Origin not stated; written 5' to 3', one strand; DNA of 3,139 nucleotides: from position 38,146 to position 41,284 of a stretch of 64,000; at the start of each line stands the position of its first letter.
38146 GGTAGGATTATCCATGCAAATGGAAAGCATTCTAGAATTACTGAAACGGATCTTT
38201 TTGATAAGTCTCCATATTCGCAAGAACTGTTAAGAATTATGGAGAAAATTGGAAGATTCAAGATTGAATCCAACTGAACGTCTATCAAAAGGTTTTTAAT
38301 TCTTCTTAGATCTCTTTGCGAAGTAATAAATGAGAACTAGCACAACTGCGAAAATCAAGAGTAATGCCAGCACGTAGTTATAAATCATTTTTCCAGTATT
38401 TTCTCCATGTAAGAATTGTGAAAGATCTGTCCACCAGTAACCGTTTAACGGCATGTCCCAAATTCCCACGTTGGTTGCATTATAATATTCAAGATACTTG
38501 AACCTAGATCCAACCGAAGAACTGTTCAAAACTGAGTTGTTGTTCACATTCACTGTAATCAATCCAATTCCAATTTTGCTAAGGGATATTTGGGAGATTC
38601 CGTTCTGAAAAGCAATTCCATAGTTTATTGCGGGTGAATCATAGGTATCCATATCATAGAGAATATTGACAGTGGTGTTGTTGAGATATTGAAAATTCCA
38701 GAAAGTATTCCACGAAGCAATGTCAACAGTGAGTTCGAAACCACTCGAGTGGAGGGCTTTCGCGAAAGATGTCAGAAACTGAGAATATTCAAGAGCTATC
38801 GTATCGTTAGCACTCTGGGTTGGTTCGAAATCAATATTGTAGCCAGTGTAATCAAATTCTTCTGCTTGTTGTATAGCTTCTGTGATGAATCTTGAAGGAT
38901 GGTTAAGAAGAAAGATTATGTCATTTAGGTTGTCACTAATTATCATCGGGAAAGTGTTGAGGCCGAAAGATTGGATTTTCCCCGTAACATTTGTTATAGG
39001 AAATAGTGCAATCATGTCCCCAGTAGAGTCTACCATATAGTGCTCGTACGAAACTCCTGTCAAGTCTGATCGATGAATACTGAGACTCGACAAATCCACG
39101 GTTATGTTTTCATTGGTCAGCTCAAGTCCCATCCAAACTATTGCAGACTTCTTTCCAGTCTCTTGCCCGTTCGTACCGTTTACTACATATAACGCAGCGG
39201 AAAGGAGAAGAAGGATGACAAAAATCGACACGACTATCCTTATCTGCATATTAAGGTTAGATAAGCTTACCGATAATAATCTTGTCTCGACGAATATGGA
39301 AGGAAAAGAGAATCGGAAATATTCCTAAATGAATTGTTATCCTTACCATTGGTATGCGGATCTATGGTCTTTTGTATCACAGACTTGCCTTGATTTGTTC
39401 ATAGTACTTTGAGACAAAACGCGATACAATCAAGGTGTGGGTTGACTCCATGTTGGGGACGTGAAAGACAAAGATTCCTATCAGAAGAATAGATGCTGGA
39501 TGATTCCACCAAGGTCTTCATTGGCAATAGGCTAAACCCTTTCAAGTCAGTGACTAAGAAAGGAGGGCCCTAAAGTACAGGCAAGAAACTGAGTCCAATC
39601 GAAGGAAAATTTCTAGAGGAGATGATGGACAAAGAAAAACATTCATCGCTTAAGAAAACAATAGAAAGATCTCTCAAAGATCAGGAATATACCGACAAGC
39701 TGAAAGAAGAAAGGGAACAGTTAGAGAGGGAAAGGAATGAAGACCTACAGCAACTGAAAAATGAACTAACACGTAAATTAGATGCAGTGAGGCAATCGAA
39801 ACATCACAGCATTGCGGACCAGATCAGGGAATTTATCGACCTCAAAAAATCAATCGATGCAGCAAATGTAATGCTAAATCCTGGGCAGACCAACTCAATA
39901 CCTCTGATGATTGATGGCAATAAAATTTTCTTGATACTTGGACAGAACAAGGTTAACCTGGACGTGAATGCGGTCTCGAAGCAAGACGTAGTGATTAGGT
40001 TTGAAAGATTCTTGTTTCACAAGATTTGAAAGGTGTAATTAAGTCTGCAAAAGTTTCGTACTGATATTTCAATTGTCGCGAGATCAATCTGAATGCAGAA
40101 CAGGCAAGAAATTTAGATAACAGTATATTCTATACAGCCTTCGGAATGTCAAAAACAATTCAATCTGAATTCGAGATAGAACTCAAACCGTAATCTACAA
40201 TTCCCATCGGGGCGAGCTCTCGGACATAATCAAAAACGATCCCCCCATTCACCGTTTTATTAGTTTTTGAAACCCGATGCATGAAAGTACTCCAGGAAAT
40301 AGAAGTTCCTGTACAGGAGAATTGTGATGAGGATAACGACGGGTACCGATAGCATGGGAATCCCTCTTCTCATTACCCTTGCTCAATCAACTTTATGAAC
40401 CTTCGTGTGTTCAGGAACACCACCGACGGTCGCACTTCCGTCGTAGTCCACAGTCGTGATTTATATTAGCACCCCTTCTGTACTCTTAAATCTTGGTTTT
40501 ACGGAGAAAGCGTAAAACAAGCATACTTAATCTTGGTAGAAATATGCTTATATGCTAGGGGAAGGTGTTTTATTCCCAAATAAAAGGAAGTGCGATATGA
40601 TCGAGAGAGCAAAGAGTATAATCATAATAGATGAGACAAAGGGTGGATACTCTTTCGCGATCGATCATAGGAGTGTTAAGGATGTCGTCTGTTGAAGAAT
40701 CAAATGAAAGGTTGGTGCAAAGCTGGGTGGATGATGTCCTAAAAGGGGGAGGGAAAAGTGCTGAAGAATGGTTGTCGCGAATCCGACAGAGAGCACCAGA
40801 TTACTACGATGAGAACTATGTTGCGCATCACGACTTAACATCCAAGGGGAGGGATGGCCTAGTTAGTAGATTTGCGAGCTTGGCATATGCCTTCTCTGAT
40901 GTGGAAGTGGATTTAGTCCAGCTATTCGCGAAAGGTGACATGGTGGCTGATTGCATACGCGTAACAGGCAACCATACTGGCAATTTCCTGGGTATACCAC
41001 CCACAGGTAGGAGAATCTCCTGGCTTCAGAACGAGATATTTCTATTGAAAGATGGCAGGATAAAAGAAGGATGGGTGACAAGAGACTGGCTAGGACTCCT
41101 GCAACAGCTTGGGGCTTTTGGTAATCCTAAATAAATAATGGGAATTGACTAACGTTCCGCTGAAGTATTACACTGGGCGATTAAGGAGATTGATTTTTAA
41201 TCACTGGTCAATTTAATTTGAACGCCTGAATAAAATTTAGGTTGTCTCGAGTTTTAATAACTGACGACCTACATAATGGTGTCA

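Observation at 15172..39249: Contiguous ~24-kb island for scavenging and catabolism of bacterial peptidoglycan in an archaeal-looking genome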

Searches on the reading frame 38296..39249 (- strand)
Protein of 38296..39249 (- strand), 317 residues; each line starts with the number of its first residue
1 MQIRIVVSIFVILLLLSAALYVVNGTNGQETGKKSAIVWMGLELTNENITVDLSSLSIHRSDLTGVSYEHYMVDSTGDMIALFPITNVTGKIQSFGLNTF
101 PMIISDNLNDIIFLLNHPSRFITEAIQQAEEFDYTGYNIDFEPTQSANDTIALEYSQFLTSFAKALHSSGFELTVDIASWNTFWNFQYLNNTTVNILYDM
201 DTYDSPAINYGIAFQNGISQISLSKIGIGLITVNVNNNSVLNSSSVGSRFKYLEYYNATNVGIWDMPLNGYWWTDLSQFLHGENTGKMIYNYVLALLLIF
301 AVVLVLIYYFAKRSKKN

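Call 6: search_protein_families(library=ncbifam, proteins=[window:38296-39249:-], max_evalue=0.001)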
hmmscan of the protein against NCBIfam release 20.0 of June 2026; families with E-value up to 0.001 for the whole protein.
window:38296-39249:- (317 aa): 0 families

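Call 11: search_protein_families(library=pfam, proteins=[window:38296-39249:-], max_evalue=0.01)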
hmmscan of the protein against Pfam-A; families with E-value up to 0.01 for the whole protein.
window:38296-39249:- (317 aa): 0 families

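Call 30: search_solved_structures(query=window:38296-39249:-, max_evalue=10, show_alignments=2)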
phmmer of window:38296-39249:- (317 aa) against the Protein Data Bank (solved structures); distinct sequences matched with E-value up to 10: 2.
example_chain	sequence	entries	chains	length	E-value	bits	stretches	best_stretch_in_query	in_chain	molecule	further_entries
5jh8_A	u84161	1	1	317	0.12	14.7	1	119-181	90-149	Probable chitinase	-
4q6t_A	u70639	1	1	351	0.91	11.8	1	121-179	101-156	Glycosyl hydrolase, family 18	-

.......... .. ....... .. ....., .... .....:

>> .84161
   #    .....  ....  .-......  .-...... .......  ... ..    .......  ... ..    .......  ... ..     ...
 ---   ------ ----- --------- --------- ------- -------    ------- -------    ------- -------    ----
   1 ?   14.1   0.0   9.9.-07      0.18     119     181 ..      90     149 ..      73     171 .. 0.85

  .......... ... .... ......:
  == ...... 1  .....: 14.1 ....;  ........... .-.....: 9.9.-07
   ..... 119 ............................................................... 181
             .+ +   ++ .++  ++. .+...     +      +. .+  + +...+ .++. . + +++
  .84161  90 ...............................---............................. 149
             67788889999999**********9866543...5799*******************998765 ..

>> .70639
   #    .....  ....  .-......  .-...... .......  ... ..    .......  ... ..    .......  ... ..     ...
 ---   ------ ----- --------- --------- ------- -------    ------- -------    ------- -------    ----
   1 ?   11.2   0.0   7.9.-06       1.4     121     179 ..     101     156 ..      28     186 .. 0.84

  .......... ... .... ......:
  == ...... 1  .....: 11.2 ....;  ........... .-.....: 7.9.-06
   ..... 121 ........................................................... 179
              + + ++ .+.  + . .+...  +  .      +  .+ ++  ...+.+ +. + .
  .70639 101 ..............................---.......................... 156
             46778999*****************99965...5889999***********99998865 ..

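Call 47: find_homologous_proteins(query=window:38296-39249:-)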
Query window:38296-39249:- (317 aa): 22 proteins with E <= 0.001 among 4289 candidates.
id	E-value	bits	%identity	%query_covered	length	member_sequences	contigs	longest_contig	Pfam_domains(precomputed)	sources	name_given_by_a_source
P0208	3.0e-193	659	95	100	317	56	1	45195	-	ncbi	-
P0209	1.1e-104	368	59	88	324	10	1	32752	-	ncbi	-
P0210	1.3e-104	368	58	92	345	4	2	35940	-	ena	-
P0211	2.7e-104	367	54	100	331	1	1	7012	-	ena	-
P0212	1.1e-95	338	53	97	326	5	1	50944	-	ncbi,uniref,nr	ncbi:MAG: hypothetical protein J9259_05905 [Thermoplasmata archaeon YP2-bin.285]|uniref:Uncharacteri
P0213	5.9e-92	326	48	99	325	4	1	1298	-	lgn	-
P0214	8.8e-92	325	50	100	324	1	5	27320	-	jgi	jgi:hypothetical protein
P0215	1.3e-90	322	49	100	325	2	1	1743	-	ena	-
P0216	3.3e-90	320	57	81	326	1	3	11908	-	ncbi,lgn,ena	-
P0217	5.4e-89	316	53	89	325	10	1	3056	-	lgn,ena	-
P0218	5.4e-89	316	53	87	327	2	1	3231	-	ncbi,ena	-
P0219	2.0e-88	315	52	88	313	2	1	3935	-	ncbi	-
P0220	5.4e-86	306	55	79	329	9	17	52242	-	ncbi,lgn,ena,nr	ncbi:MAG: hypothetical protein KIY11_05055 [Thermoplasmata archaeon]|nr:hypothetical protein [Candid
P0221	2.8e-65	238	99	35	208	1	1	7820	PF00877.26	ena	-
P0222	7.4e-65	237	46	79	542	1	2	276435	PF13573.13,PF13927.13,PF06832.19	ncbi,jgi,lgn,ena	-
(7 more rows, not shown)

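Call 53: search_protein_families(library=pfam, alignment_id=A2, max_evalue=1)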
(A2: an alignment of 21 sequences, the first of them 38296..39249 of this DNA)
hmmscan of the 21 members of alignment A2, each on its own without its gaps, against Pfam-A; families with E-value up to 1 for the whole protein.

A. member 1, window:38296-39249:- (317 aa): 2 families
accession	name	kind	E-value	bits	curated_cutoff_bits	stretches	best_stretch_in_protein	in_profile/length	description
PF06024.17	Orf78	-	0.17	12.6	29.4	0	284-315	59-90/101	Orf78 (ac78)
PF12428.13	DUF3675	-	0.46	11.5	24.3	1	3-29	66-92/119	Protein of unknown function (DUF3675)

B. families by the number of members that match (of 21 scanned): 34 families (the first 25 are shown)
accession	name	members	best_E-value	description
PF13927.12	Ig_3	5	5.6e-08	Immunoglobulin domain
PF13573.12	SprB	5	3.6e-07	SprB repeat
PF06832.18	BiPBP_C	3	2.7e-06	Penicillin-Binding Protein C-terminus Family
PF13895.12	Ig_2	3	0.0031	Immunoglobulin domain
PF19077.6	Big_13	3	0.0067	Bacterial Ig-like domain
PF22433.2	MtxA_IG-like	3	0.014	Magnetotaxis protein MtxA, Immunoglobulin-like domain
PF12733.13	Cadherin-like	2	0.00043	Cadherin-like beta sandwich domain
PF00801.26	PKD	2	0.0015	PKD domain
PF07679.22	I-set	2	0.015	Immunoglobulin I-set domain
PF13755.11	Sensor_TM1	2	0.033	Sensor N-terminal transmembrane domain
PF00746.26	Gram_pos_anchor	2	0.055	LPXTG cell wall anchor motif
PF09136.16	Glucodextran_B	2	0.078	Glucodextranase, domain B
PF18205.6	VPDSG-CTERM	2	0.39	VPDSG-CTERM motif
PF00704.34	Glyco_hydro_18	1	4.7e-05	Glycosyl hydrolases family 18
PF24412.1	DUF7546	1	0.00065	Family of unknown function (DUF7546)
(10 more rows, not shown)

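Call 61: predict_structure(alignment_id=A2)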
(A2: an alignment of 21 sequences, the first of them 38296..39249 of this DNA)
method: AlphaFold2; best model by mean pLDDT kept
length: 317 residues; sequences in the alignment: 21
mean_pLDDT: 86.4   pTM: 0.77
mean pLDDT of the five models: 86.4, 86.0, 85.6, 82.9, 82.7
residues with pLDDT >= 90: 191; 70-90: 84; 50-70: 22; < 50: 20
segments of 3 or more residues with pLDDT < 50: 19-31, 284-288
pLDDT, mean of each block of 10 residues (from residue 1): 73 62 37 85 91 96 96 95 90 98 97 98 98 98 93 98 99 95 94 97 77 90 93 85 89 90 91 92 53 64 79 65
secondary structure, 60 per line:
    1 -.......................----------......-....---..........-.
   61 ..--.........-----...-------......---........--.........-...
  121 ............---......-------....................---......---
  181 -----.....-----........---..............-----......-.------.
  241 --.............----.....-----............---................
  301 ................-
elements in order: H2-24 E35-40 H42-45 H49-58 E65-73 E79-81 H89-94 E98-105 H108-116 H118-132 E136-141 H149-168 E172-177 H186-190 E196-199 H200-203 H207-220 E226-231 H243-255 E260-264 H270-281 H285-316

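Call 64: fold_search(model_id=the predicted structure, library=pdb)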
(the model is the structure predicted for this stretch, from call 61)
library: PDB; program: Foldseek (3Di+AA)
matches with E <= 10: 1791; with E <= 0.001: 410
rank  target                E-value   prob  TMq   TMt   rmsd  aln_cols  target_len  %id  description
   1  5jh8                  6.7e-14  1.00  0.65  0.65   4.0       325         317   10  Crystal structure of chitinase from Chromobacterium violaceum ATCC 12472 (released 2016-05-25)
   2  4s3j_C                1.0e-12  1.00  0.66  0.50   3.9       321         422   14  Crystal structure of the Bacillus cereus spore cortex-lytic enzyme SleL (released 2015-08-19)
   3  4s3k                  1.6e-12  1.00  0.66  0.50   3.8       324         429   13  Crystal structure of the Bacillus megaterium QM B1551 spore cortex-lytic enzyme SleL (released 2015-08-19)
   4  4s3j_A                1.7e-12  1.00  0.65  0.49   4.0       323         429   15  Crystal structure of the Bacillus cereus spore cortex-lytic enzyme SleL (released 2015-08-19)
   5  4s3j_B                1.9e-12  1.00  0.66  0.49   3.9       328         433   14  Crystal structure of the Bacillus cereus spore cortex-lytic enzyme SleL (released 2015-08-19)
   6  4q6t                  1.6e-11  1.00  0.64  0.61   4.4       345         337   13  The crystal structure of a class V chitininase from Pseudomonas fluorescens Pf-5 (released 2014-05-07)
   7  7z64_A                9.6e-11  1.00  0.59  0.67   4.0       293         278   14  A GH18 from haloalkaliphilic bacterium unveils environment-dependent variations in the catalytic machinery of chitinas (released 2024-01-17)
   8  7z65                  2.0e-10  1.00  0.58  0.64   4.1       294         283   14  A GH18 from haloalkaliphilic bacterium unveils environment-dependent variations in the catalytic machinery of chitinases (released 2024-01-17)
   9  5y2c_A                5.0e-09  1.00  0.64  0.54   4.7       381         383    9  Crystal structure of Ostrinia furnacalis Group II chitinase catalytic domain 2 E2180L mutant in complex with PENTA-N-A (released 2018-01-17)
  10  6xyz                  6.4e-09  1.00  0.57  0.58   4.4       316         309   12  Crystal structure of the GH18 chitinase ChiB from the chitin utilization locus of Flavobacterium johnsoniae (released 2020-09-02)
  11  8hw6                  7.6e-09  1.00  0.58  0.57   4.8       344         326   12  Crystal structure of Heterodera glycines chitinase 2 (released 2024-06-05)
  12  6jm8_A                8.6e-09  1.00  0.63  0.54   4.8       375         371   11  Crystal structure of Ostrinia furnacalis Group IV chitinase (released 2020-03-11)
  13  3cz8_A                9.1e-09  1.00  0.46  0.48   6.3       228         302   16  Crystal structure of putative sporulation-specific glycosylase ydhD from Bacillus subtilis (released 2008-05-27)
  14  3bxw_B                1.1e-08  1.00  0.56  0.50   6.4       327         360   12  Crystal Structure of Stabilin-1 Interacting Chitinase-Like Protein, SI-CLP (released 2009-01-20)
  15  1jnd_A                1.5e-08  1.00  0.56  0.45   7.4       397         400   11  Crystal structure of imaginal disc growth factor-2 (released 2002-05-01)
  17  3cz8_B                1.7e-08  1.00  0.46  0.48   7.0       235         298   16  Crystal structure of putative sporulation-specific glycosylase ydhD from Bacillus subtilis (released 2008-05-27)
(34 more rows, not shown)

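Call 76: find_encoding_contigs(protein=P0208, flank=6000, max_places=2)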
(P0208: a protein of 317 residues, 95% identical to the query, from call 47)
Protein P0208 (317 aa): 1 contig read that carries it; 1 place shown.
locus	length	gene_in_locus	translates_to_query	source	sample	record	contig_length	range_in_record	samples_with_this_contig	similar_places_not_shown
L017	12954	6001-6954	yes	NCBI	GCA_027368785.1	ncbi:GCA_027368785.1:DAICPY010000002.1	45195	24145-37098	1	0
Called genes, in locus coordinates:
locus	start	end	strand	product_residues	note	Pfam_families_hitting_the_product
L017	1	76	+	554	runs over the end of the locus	PF04055:Radical_SAM (weak)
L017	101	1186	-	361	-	PF13506:Glyco_transf_21, PF00535:Glycos_transf_2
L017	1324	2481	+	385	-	PF14306:PUA_2, PF01747:ATP-sulfurylase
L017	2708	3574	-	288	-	-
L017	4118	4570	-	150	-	PF07366:SnoaL, PF12680:SnoaL_2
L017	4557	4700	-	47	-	-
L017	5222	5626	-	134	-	-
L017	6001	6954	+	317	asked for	-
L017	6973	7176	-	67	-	-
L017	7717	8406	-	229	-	PF08239:SH3_3, PF18348:SH3_16, PF00877:NLPC_P60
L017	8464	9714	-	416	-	PF13187:Fer4_9 (faint), PF13237:Fer4_10 (faint), PF13484:Fer4_16 (faint), PF13746:Fer4_18 (faint), PF12838:Fer4_7 (weak), PF13183:Fer4_8, PF02754:CCG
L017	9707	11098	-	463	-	PF01565:FAD_binding_4, PF02913:FAD-oxidase_C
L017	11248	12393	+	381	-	-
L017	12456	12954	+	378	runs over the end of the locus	PF01979:Amidohydro_1, PF07969:Amidohydro_3 (faint)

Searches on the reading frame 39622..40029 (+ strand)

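Call 6: search_protein_families(library=ncbifam, proteins=[window:39622-40029:+], max_evalue=0.001)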
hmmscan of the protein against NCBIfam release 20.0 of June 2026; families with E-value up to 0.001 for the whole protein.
window:39622-40029:+ (135 aa): 1 family
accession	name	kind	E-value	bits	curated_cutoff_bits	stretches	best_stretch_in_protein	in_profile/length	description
TIGR02131.1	phaP_Bmeg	equivalog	0.00041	20.4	109.3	1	13-81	35-100/165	polyhydroxyalkanoic acid inclusion protein PhaP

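Call 74: search_protein_families(library=pfam, proteins=[window:39622-40029:+], max_evalue=0.1)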
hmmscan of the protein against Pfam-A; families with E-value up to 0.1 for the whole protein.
window:39622-40029:+ (135 aa): 5 families
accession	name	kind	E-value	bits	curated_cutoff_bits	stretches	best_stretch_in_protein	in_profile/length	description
PF13969.11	Pab87_oct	-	2.2e-05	25.1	27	1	90-133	51-96/96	Pab87 octamerisation domain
PF01486.22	K-box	-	0.00041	20.9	30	1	32-86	35-89/93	K-box region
PF07851.19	TMEM120A-B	-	0.033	13.9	29.8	1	9-115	6-110/324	TMEM120A/B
PF06886.16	TPX2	-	0.043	14.2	25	1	13-71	5-62/77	Targeting protein for Xklp2 (TPX2) domain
PF15821.10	DUF4709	-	0.08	13.8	27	0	16-69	54-107/110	Domain of unknown function (DUF4709)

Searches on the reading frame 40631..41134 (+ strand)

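Call 74: search_protein_families(library=pfam, proteins=[window:40631-41134:+], max_evalue=0.1)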
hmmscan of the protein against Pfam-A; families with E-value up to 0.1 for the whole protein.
window:40631-41134:+ (167 aa): 3 families
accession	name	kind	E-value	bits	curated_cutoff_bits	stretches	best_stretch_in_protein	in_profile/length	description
PF07366.18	SnoaL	-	2.3e-25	89.3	28.4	1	53-160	17-126/126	SnoaL-like polyketide cyclase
PF12680.13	SnoaL_2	-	6.5e-11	43.2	27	1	54-146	15-101/102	SnoaL-like domain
PF18678.6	AOC_like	-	0.046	13.9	25.9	1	109-164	34-94/123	Allene oxide cyclase barrel like domain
